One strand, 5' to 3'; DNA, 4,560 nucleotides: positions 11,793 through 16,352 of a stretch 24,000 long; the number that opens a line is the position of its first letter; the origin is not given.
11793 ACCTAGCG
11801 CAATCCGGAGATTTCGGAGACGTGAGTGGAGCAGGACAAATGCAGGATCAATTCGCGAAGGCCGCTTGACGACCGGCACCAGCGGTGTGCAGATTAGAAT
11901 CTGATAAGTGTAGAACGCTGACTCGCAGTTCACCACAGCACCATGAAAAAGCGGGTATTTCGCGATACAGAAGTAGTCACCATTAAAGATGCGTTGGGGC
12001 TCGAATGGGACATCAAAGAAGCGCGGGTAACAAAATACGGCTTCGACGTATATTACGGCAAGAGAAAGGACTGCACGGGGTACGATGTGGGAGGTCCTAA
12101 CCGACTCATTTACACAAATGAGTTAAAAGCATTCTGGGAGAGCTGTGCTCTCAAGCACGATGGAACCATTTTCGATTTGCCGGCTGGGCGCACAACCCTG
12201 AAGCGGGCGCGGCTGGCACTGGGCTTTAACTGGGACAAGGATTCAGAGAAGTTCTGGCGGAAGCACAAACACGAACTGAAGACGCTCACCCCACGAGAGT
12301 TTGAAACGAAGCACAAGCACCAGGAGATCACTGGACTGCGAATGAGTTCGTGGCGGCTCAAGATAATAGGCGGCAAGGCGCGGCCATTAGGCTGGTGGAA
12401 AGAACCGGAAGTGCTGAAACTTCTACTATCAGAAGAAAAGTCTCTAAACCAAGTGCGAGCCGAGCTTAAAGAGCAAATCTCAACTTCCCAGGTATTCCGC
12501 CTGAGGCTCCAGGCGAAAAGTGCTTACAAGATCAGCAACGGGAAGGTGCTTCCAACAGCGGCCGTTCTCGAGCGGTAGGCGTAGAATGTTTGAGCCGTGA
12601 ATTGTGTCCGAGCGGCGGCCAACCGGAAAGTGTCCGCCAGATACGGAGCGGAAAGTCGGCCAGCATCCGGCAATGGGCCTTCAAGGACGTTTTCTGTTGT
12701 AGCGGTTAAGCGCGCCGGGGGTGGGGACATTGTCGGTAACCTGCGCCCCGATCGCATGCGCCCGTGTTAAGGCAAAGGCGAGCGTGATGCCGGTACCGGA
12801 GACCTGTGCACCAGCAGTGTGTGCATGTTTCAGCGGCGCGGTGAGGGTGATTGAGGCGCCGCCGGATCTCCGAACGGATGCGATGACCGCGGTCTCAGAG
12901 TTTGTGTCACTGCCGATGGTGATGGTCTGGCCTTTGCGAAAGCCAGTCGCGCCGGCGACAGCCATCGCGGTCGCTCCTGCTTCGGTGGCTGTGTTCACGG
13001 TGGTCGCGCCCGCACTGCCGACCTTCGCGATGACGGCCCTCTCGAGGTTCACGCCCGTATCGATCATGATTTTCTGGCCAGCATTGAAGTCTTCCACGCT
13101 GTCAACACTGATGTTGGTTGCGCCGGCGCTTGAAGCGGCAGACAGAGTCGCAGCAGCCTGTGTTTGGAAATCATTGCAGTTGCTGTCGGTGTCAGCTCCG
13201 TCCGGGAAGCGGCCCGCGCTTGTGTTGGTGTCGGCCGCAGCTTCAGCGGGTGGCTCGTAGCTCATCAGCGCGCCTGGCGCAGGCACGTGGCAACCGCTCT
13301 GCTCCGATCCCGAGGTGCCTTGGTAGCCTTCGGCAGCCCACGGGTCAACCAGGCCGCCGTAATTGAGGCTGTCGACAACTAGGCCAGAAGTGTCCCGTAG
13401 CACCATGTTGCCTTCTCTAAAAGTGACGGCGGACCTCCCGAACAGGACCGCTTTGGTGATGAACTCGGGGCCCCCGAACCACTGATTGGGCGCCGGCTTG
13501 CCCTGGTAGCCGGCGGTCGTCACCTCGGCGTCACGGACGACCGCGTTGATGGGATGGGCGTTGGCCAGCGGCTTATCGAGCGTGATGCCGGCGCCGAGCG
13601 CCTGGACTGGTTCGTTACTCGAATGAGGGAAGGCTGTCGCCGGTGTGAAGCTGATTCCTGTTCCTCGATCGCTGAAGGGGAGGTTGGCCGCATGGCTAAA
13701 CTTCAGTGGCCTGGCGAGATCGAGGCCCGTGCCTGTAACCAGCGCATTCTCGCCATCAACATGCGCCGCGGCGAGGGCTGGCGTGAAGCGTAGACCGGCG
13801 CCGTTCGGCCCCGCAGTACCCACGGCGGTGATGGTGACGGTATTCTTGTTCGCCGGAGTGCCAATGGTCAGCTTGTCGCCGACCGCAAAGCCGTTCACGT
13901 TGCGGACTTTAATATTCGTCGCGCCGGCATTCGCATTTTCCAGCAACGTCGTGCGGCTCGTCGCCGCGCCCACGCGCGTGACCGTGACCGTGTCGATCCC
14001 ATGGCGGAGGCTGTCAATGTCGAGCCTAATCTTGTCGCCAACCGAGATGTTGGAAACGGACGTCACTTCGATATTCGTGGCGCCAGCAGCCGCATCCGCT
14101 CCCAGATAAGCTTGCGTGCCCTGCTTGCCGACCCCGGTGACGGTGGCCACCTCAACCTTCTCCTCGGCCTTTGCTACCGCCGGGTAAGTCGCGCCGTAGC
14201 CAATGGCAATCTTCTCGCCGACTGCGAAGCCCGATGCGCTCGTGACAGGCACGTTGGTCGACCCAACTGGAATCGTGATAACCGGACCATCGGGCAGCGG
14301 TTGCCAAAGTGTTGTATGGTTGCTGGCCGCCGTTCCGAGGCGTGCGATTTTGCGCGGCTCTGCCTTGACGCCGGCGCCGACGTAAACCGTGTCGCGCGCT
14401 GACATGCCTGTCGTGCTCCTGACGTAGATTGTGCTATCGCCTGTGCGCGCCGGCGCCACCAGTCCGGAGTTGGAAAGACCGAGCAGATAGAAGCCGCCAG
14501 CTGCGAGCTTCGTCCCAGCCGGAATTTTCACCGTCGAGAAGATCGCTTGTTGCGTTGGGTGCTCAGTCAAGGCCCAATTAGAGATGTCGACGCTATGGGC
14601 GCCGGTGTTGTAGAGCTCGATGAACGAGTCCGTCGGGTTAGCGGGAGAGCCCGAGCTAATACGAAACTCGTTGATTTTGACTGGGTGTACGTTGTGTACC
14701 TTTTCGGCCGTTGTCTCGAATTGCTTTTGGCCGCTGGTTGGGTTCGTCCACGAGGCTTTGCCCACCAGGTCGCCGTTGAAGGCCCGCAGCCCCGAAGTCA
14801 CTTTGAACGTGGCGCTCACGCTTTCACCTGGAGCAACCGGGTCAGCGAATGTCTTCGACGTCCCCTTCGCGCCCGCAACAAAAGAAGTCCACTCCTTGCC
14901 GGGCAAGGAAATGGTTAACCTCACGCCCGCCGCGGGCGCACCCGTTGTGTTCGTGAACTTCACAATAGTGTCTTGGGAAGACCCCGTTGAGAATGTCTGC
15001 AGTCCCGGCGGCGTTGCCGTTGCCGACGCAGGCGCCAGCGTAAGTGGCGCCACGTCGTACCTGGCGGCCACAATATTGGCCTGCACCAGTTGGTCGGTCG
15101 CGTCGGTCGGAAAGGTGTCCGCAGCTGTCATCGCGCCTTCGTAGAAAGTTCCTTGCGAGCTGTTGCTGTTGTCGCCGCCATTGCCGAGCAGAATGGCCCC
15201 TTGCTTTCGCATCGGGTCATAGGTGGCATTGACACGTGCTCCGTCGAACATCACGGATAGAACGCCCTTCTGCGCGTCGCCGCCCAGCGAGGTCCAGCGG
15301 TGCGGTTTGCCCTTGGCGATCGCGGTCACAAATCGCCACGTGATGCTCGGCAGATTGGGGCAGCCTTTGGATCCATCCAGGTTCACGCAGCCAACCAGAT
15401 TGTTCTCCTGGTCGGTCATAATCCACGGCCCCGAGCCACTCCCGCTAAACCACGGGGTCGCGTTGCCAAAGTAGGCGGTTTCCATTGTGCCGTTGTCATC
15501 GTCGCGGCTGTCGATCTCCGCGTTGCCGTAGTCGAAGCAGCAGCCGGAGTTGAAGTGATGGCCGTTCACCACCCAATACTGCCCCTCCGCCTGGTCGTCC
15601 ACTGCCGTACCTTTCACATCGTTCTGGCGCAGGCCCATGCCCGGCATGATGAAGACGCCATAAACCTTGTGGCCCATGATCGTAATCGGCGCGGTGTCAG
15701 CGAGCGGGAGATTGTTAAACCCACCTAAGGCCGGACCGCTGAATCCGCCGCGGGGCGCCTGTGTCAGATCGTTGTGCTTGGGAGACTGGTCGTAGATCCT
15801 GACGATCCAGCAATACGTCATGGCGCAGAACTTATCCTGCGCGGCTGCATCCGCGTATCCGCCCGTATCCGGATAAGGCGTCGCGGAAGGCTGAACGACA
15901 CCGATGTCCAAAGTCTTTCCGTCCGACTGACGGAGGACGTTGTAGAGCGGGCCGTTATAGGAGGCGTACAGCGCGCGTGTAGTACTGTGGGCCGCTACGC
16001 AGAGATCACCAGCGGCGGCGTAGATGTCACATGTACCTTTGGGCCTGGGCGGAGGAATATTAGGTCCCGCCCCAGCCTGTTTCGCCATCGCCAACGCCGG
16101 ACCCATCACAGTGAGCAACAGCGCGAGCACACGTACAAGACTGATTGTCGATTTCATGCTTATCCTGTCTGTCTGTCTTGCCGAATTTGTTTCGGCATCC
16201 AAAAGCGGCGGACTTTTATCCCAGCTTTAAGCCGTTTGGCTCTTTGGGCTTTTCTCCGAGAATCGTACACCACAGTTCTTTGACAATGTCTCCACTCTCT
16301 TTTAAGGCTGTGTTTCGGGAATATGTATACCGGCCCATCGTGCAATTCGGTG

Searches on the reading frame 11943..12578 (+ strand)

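Call 7: search_protein_families(library=pfam, proteins=[window:11943-12578:+], max_evalue=0.001)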
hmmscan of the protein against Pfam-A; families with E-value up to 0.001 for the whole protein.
window:11943-12578:+ (211 aa): 0 families

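Call 64: search_protein_families(library=pfam, proteins=[window:11943-12578:+], max_evalue=0.1)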
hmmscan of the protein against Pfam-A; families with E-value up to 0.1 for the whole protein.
window:11943-12578:+ (211 aa): 1 family
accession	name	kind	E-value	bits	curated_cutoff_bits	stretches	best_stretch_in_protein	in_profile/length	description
PF21517.3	HTH_Tnp_Tc3_2_like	-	0.019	15.5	27.2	1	166-186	15-35/40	Transposable element Tc3 transposase, HTH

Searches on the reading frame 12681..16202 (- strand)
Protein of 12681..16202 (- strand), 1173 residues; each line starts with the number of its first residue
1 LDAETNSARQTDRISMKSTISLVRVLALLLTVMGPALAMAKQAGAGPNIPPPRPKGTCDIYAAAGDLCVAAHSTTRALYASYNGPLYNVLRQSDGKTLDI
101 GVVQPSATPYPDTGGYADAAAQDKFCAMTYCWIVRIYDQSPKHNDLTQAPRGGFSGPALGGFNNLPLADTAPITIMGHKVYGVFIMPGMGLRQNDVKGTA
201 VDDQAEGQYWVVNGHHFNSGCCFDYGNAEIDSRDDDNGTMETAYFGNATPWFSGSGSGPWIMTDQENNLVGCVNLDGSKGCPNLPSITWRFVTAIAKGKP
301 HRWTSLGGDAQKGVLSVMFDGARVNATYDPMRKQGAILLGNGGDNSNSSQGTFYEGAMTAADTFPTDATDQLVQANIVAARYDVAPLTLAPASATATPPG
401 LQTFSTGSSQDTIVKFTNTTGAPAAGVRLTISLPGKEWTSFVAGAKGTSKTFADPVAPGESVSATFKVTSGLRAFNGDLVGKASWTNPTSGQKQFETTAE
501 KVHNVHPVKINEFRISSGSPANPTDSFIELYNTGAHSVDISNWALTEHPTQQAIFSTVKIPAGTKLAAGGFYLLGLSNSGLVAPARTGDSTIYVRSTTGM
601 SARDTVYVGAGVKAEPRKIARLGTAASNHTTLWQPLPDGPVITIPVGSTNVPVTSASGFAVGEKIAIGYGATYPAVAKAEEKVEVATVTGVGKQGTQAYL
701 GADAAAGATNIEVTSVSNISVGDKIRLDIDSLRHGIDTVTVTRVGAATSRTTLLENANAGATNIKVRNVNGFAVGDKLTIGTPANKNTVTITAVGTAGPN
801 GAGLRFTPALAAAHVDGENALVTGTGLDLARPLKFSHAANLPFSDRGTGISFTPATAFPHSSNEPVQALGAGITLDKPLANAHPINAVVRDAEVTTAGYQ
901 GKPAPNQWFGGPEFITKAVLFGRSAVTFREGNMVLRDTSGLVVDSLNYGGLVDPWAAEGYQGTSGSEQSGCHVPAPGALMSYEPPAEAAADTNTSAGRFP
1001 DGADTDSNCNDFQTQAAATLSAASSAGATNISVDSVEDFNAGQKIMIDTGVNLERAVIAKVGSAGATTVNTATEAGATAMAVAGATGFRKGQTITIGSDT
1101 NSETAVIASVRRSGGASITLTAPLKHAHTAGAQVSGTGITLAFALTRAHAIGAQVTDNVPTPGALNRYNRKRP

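Call 7: search_protein_families(library=pfam, proteins=[window:12681-16202:-], max_evalue=0.001)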
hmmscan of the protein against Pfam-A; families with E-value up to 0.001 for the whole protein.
window:12681-16202:- (1173 aa): 3 families
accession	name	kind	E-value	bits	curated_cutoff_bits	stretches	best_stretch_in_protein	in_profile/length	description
PF09206.18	ArabFuran-catal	-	2.1e-121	405.3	25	1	58-382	2-314/315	Alpha-L-arabinofuranosidase B, catalytic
PF00932.25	LTD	-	1.8e-10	41.6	34.3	1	505-596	5-96/109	Lamin Tail Domain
PF10633.15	NPCBM_assoc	-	3.5e-05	24.3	24.4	1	406-478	3-68/78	NPCBM-associated, NEW3 domain of alpha-galactosidase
